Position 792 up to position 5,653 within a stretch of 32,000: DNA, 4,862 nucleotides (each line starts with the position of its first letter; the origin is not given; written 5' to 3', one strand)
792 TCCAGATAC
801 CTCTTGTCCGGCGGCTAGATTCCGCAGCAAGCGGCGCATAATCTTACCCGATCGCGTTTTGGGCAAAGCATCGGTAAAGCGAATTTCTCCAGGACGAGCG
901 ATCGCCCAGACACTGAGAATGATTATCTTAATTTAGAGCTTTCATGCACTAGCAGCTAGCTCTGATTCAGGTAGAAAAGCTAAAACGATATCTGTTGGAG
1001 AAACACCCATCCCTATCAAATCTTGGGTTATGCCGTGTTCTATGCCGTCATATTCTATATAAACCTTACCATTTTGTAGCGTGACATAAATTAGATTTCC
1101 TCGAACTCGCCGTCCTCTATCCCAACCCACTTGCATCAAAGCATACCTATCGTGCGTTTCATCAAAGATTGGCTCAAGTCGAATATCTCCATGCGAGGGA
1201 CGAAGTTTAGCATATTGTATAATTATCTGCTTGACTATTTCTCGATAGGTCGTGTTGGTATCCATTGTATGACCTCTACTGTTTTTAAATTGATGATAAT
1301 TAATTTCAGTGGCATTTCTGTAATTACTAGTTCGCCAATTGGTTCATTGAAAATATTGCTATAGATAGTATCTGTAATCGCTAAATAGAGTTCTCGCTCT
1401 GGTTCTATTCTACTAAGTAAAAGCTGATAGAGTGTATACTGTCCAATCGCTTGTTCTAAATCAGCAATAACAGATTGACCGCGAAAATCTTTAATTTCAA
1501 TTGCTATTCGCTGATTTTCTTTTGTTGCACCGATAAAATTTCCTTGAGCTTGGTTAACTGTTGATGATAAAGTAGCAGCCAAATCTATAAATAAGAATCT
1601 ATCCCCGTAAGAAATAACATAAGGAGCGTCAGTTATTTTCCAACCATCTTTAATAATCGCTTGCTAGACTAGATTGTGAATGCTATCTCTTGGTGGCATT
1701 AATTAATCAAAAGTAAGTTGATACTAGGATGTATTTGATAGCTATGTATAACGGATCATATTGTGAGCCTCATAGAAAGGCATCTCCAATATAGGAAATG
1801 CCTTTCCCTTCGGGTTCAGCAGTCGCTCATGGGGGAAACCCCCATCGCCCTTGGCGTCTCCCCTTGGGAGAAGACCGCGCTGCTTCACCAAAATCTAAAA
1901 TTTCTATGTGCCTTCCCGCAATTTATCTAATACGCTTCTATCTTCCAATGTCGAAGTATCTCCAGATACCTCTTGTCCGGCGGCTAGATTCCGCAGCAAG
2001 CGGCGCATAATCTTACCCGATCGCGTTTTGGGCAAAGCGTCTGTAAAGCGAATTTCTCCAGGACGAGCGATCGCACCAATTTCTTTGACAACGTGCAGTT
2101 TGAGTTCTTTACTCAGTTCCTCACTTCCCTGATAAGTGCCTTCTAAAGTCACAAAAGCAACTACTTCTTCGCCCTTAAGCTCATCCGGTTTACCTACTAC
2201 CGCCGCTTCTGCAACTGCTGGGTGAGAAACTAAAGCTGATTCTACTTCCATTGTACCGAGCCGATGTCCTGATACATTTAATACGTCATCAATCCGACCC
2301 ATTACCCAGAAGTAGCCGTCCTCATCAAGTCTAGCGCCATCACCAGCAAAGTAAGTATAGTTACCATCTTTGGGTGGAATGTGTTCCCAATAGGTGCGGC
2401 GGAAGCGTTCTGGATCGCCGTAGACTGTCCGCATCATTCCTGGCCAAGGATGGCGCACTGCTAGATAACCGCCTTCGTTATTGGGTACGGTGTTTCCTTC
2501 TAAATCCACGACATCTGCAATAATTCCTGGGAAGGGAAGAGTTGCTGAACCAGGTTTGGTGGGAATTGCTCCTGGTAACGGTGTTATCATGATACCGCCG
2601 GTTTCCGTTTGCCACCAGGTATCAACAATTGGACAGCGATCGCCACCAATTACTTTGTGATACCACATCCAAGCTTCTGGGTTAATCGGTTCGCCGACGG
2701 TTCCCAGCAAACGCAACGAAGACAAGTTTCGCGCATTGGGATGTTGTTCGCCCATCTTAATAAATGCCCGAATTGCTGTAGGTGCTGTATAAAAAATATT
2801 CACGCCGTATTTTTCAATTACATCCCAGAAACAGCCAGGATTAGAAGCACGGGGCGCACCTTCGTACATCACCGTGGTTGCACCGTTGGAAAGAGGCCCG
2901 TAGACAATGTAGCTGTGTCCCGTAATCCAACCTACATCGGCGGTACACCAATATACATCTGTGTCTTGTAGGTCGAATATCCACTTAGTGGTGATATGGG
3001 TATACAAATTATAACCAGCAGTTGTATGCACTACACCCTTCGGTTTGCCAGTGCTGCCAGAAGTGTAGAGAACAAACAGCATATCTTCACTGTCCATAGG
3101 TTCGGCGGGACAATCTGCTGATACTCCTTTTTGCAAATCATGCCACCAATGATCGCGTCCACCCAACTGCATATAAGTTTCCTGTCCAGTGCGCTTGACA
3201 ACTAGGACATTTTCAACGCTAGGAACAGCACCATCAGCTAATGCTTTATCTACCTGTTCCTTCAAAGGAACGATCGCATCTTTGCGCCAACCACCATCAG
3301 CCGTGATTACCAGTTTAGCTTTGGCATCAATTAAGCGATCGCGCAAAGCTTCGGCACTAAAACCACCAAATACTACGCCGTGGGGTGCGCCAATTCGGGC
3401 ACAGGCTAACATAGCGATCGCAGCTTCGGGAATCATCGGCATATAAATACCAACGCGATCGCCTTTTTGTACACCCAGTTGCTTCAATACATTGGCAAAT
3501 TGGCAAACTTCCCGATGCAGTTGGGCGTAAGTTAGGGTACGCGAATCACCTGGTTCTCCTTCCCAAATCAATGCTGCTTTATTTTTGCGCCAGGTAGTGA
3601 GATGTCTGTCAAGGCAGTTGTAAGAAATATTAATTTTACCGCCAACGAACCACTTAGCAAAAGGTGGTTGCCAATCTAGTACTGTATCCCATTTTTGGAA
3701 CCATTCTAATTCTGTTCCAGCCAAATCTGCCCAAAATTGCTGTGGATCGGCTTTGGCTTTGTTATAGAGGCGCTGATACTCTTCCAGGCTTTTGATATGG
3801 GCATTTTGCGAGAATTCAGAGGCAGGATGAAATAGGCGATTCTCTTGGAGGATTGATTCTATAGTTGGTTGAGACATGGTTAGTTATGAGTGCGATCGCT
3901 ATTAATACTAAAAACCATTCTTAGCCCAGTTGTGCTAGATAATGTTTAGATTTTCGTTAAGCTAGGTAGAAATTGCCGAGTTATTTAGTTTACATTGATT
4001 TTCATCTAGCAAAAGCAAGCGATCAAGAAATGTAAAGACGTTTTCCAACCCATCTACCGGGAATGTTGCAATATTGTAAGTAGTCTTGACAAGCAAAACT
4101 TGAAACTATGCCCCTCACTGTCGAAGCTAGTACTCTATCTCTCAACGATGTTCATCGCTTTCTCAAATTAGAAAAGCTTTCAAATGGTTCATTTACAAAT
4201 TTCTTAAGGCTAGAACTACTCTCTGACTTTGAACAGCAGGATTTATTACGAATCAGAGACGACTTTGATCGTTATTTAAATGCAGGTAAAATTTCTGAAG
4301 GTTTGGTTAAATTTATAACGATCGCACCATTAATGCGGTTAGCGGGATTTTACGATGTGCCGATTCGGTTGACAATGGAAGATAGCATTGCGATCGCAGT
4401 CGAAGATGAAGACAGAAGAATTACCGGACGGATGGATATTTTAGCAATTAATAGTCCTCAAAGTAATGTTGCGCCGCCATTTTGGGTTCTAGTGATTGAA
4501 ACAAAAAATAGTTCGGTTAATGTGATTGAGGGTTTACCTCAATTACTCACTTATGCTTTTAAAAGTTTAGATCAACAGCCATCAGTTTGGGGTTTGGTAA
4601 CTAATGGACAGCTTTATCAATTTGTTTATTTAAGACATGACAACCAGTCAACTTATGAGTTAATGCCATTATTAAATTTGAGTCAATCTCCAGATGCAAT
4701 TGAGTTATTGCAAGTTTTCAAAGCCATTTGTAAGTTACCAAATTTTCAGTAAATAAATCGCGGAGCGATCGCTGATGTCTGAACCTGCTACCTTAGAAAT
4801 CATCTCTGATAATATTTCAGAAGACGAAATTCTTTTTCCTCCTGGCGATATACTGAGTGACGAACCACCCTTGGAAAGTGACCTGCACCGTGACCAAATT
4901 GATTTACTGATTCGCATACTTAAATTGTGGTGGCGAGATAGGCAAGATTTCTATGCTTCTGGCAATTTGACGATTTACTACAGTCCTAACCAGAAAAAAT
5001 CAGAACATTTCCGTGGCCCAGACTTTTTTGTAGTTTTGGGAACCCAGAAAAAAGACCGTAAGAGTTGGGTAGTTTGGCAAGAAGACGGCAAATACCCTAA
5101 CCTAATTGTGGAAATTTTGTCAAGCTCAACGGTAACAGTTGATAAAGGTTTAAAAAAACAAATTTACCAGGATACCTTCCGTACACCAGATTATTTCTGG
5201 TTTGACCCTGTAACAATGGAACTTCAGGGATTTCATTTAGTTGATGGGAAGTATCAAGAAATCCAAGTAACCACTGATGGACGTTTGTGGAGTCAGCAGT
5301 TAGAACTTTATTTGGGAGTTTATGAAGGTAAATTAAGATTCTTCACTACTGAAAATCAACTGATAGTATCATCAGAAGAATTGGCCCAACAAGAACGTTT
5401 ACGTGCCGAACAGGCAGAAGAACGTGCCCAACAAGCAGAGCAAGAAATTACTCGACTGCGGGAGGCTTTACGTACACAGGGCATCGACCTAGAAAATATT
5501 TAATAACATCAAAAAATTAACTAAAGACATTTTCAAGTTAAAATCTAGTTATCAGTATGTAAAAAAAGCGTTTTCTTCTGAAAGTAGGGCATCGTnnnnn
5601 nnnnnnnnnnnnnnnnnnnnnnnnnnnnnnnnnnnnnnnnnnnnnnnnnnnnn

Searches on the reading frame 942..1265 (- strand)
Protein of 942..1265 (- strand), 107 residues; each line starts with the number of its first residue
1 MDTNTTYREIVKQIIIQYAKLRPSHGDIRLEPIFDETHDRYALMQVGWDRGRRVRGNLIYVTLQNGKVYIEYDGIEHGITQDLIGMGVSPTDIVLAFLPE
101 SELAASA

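Call 9: search_protein_families(library=pfam, proteins=[window:942-1265:-], max_evalue=0.01)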
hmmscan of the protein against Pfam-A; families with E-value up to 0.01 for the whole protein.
window:942-1265:- (107 aa): 1 family
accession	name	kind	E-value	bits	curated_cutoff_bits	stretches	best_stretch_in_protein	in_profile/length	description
PF08869.16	XisI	-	1.2e-31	109.8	25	1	1-101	1-101/110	XisI protein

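Call 23: find_encoding_contigs(protein=window:942-1265:-, flank=8000, max_places=10)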
Protein window:942-1265:- (107 aa): no gene with exactly this product is on record in the collection.

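Call 30: find_homologous_proteins(query=window:942-1265:-, max_evalue=1e-10)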
Query window:942-1265:- (107 aa): 879 proteins with E <= 1e-10 among 880 candidates; the best 120 are listed.
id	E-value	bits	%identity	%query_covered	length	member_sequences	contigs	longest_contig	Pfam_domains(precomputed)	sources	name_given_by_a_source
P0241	1.3e-60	220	94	100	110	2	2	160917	PF08869.17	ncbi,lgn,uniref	ncbi:MAG: XisI protein [Nostoc sp.]|uniref:XisI protein n=1 Tax=Nostoc sp. TaxID=1180 RepID=UPI002FF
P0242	6.8e-60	217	93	100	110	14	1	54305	PF08869.17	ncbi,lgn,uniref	ncbi:MAG: XisI protein [Nostoc sp.]|uniref:XisI protein n=1 Tax=Nostoc sp. TaxID=1180 RepID=UPI002FF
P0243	6.8e-59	214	93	100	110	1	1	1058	PF08869.17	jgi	jgi:XisI protein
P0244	9.1e-59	214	92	99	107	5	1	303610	PF08869.17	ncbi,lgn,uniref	ncbi:XisI protein [Nostoc sp.]|uniref:XisI protein n=1 Tax=Nostoc sp. TaxID=1180 RepID=UPI002FF781AF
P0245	2.9e-55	203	84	100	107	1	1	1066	PF08869.17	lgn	-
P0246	1.7e-54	200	88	95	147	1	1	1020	PF08869.17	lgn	-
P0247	7.7e-54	198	81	99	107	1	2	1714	PF08869.17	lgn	-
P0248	7.8e-54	198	83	100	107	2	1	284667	PF08869.17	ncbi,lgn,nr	ncbi:MAG: XisI protein [Nostoc sp. ZfuVER08]|nr:XisI protein [Nostoc sp. ZfuVER08]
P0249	1.1e-53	197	81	100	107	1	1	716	PF08869.17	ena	-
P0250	2.1e-53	197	83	99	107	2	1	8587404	PF08869.17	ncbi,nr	ncbi:XisI protein [Nostoc sp. UHCC 0702]|nr:XisI protein [Nostoc sp. UHCC 0702]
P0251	6.7e-53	195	80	100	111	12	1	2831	PF08869.17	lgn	-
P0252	2.1e-52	193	82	99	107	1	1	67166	PF08869.17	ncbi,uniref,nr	ncbi:XisI protein [Microseira wollei]|uniref:FdxN element excision controlling factor protein n=1 Ta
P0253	4.1e-51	189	80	99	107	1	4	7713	PF08869.17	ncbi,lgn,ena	-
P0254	5.8e-51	189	80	99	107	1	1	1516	PF08869.17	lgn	-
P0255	8.0e-50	185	79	99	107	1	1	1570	PF08869.17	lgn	-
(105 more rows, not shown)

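Call 31: find_encoding_contigs(protein=P0241, flank=5000, max_places=3)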
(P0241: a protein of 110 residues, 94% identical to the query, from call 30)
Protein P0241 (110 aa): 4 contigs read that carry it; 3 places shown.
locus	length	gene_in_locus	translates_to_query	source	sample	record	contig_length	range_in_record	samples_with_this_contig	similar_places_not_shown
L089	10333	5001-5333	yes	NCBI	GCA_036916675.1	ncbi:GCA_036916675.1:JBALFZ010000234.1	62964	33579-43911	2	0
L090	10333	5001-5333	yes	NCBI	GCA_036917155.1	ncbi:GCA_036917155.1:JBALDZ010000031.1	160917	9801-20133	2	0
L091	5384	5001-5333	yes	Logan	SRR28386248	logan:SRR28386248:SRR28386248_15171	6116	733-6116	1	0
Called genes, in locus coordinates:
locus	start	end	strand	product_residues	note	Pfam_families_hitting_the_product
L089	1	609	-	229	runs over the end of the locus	-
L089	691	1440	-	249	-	PF05685:Uma2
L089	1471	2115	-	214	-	-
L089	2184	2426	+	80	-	-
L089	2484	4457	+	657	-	PF16177:ACAS_N, PF00501:AMP-binding, PF13193:AMP-binding_C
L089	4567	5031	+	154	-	PF08814:XisH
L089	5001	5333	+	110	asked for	PF08869:XisI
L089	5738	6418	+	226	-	PF13432:TPR_16, PF13424:TPR_12, PF00515:TPR_1, PF07719:TPR_2, PF13432:TPR_16, PF13414:TPR_11, PF00515:TPR_1, PF13424:TPR_12, +18 more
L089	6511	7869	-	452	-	-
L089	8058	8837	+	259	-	PF05685:Uma2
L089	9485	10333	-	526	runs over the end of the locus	PF07690:MFS_1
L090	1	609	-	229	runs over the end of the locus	-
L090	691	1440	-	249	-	PF05685:Uma2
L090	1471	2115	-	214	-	-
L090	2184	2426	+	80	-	-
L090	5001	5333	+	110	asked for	PF08869:XisI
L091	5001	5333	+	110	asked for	PF08869:XisI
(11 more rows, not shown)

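Call 32: find_encoding_contigs(protein=P0244, flank=5000, max_places=3)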
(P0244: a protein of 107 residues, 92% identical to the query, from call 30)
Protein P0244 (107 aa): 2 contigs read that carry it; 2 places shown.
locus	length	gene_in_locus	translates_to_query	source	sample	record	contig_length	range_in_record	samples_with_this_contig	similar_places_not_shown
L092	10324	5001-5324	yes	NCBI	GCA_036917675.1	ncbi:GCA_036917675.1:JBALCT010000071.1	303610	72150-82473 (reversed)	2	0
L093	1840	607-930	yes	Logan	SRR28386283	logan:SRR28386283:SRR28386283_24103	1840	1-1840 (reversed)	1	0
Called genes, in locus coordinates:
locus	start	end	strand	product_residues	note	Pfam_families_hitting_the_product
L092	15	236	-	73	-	-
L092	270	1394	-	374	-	PF01385:OrfB_IS605, PF07282:Cas12f1-like_TNB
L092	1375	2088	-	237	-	-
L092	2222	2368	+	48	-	-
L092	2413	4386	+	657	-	PF16177:ACAS_N, PF00501:AMP-binding, PF13193:AMP-binding_C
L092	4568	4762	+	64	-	PF08814:XisH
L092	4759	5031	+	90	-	PF08814:XisH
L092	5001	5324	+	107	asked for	PF08869:XisI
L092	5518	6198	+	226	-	PF09976:TPR_21, PF13432:TPR_16, PF00515:TPR_1, PF07719:TPR_2, PF13414:TPR_11, PF13432:TPR_16, PF00515:TPR_1, PF07719:TPR_2, +16 more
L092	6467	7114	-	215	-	PF00072:Response_reg, PF00196:GerE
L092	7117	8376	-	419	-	PF07730:HisKA_3, PF02518:HATPase_c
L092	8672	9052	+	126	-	PF07813:LTXXQ (faint)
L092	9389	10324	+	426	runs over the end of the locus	PF00595:PDZ, PF13180:PDZ_2 (weak), PF17820:PDZ_6, PF03572:Peptidase_S41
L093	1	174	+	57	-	?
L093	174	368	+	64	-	PF08814:XisH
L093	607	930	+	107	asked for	PF08869:XisI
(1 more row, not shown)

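Call 33: find_encoding_contigs(protein=P0250, flank=5000, max_places=3)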
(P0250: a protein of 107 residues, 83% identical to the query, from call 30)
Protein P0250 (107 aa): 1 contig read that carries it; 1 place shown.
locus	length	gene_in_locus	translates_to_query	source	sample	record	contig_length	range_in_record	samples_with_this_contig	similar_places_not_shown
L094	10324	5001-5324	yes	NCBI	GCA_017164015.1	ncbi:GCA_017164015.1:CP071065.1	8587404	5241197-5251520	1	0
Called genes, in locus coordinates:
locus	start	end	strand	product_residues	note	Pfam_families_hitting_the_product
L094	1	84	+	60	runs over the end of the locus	-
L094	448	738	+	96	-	-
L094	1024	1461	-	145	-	-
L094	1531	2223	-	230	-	-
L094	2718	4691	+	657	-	PF16177:ACAS_N, PF00501:AMP-binding, PF13193:AMP-binding_C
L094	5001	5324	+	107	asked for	PF08869:XisI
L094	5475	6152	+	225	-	PF00515:TPR_1, PF07719:TPR_2, PF13414:TPR_11, PF13432:TPR_16, PF00515:TPR_1, PF07719:TPR_2, PF13424:TPR_12, PF13414:TPR_11, +13 more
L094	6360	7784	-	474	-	-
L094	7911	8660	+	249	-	PF05685:Uma2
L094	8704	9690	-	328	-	PF00892:EamA, PF03151:TPT, PF00892:EamA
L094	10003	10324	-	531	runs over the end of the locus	PF07690:MFS_1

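Call 69: search_protein_families(library=padloc, proteins=[window:942-1265:-, L089:4567-5028:+], max_evalue=0.01)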
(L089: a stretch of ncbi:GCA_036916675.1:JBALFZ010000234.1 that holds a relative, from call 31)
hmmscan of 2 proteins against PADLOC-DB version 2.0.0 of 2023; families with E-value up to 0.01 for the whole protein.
window:942-1265:- (107 aa): 0 families

L089:4567-5028:+ (154 aa): 0 families

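Call 70: search_protein_families(library=ncbifam, proteins=[window:942-1265:-, L089:4567-5028:+], max_evalue=0.01)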
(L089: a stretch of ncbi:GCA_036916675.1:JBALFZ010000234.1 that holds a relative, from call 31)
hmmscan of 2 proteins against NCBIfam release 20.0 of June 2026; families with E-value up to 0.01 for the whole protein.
window:942-1265:- (107 aa): 0 families

L089:4567-5028:+ (154 aa): 1 family
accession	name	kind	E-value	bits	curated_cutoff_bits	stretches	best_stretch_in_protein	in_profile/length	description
NF004650.0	PRK05994.1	equivalog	0.0053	15.6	667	1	34-86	375-425/427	O-acetylhomoserine aminocarboxypropyltransferase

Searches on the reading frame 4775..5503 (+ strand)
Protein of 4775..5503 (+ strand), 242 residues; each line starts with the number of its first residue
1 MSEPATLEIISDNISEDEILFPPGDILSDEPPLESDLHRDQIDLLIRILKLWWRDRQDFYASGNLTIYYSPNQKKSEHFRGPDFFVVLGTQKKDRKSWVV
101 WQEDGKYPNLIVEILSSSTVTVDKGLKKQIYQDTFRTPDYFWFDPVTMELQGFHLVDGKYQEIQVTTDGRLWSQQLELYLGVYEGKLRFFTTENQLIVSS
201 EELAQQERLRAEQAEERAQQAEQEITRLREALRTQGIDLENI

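Call 9: search_protein_families(library=pfam, proteins=[window:4775-5503:+], max_evalue=0.01)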
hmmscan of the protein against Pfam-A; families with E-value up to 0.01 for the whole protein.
window:4775-5503:+ (242 aa): 1 family
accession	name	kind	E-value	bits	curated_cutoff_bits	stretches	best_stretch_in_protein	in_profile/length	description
PF05685.18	Uma2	-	5.9e-26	91.4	27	1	25-178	21-164/172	Putative restriction endonuclease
